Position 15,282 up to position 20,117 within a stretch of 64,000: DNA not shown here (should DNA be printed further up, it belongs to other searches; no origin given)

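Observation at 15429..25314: Tandem pair of giant surface lipoprotein genes with a shared stalk and different distal ends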

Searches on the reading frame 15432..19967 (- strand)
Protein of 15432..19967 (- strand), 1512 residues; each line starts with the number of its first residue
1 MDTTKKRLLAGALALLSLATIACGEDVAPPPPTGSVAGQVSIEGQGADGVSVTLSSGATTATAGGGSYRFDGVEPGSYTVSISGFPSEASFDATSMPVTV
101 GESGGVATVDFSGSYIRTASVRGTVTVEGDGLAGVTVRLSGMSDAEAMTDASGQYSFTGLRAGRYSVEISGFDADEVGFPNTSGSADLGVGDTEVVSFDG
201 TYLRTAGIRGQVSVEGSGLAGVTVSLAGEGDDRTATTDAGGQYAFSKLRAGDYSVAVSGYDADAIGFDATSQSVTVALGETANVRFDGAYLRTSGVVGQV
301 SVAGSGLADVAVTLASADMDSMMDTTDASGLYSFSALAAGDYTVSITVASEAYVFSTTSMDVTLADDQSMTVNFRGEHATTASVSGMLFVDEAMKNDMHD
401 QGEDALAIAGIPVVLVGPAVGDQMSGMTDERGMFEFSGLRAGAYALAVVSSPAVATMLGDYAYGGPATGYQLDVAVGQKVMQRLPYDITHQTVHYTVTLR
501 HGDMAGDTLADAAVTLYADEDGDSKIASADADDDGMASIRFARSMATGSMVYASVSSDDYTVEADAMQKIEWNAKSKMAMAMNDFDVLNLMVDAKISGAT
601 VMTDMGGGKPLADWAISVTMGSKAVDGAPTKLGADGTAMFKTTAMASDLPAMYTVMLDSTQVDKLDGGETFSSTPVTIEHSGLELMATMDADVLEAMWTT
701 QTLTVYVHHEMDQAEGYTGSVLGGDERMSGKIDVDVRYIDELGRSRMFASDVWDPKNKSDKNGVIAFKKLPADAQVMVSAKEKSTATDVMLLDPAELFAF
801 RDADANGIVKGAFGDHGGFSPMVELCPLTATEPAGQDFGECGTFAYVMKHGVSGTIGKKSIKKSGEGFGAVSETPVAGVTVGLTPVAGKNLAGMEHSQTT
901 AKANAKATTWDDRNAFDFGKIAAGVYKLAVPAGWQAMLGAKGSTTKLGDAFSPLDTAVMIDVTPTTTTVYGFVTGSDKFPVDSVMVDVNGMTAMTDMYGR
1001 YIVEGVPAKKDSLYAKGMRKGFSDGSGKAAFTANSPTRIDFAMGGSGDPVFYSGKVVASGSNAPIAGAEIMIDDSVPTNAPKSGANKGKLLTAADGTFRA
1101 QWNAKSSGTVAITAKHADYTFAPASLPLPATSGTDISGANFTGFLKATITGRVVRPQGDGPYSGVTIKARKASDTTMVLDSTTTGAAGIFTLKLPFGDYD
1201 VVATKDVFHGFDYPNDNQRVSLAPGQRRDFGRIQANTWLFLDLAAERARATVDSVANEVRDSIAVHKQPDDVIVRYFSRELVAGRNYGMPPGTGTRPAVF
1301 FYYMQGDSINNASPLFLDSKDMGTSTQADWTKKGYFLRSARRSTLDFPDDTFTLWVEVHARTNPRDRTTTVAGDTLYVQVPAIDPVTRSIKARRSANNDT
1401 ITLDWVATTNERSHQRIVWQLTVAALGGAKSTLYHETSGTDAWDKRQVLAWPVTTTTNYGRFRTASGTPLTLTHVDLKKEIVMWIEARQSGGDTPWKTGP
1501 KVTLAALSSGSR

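Call 8: search_protein_families(library=pfam, proteins=[window:15432-19967:-], max_evalue=0.1)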
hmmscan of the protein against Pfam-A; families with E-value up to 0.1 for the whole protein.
window:15432-19967:- (1512 aa): 17 families
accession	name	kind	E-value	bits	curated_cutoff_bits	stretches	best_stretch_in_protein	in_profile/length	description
PF13620.12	CarboxypepD_reg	-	8.9e-54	180.2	32.3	8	208-286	2-79/82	Carboxypeptidase regulatory-like domain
PF17210.9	SdrD_B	-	2e-39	134.7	29.7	5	304-361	21-78/112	SdrD B-like domain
PF17802.7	SpaA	-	1.7e-31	108.6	23.1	2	304-375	13-88/91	Prealbumin-like fold domain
PF13715.12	CarbopepD_reg_2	-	4.1e-28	97.7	32.2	2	208-286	1-74/88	CarboxypepD_reg-like domain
PF09430.16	EMC7_beta-sandw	-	6.7e-12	46.1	26.6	0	307-373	7-64/122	ER membrane protein complex subunit 7, beta-sandwich domain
PF23193.1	NOMO_3rd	-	1.5e-10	41.6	27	0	323-344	61-82/120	NOMO third transthyretin-like domain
PF10670.15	DUF4198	-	3.7e-09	37.5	34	0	207-258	148-206/209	Domain of unknown function (DUF4198)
PF24025.1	Ig_DR_A0283-like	-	1.5e-08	35.3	27.1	2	300-346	14-62/102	DR_A0283-like, Ig-like domain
PF24421.1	Ig_J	-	1.1e-06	29.2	29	0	237-263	62-88/104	Tip attachment protein J, Ig-like domain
PF20598.4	DUF6795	-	3.3e-06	27.8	27.4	0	121-159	1-45/103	Domain of unknown function (DUF6795)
PF07495.19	Y_Y_Y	-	6e-06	26.5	26.6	0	233-274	20-62/65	Y_Y_Y domain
PF14686.12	fn3_3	-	2.7e-05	24.3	24.4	0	234-283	28-74/75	Polysaccharide lyase family 4, domain II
PF22904.2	NOMO1-like_2nd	-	0.00031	21.2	27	1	215-257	13-60/90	BOS complex subunit NOMO1-like, second beta sandwich domain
PF11008.14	DUF2846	-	0.0037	17.8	34.3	0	239-285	37-77/92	Protein of unknown function (DUF2846)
PF15976.11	CooC_C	-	0.012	16.1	29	0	966-1005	16-55/93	CS1-pili formation C-terminal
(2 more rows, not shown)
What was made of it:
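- Checked: Pfam finds 8 and 7 CarboxypepD_reg stretches (E 9e-54 and 8e-51) (call 8).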

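Call 9: search_protein_families(library=ncbifam, proteins=[window:15432-19967:-], max_evalue=0.1)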
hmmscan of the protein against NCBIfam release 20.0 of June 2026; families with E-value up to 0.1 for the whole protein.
window:15432-19967:- (1512 aa): 0 families

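Call 22: find_encoding_contigs(protein=window:15432-19967:-, flank=10000, max_places=6)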
Protein window:15432-19967:- (1512 aa): no gene with exactly this product is on record in the collection.
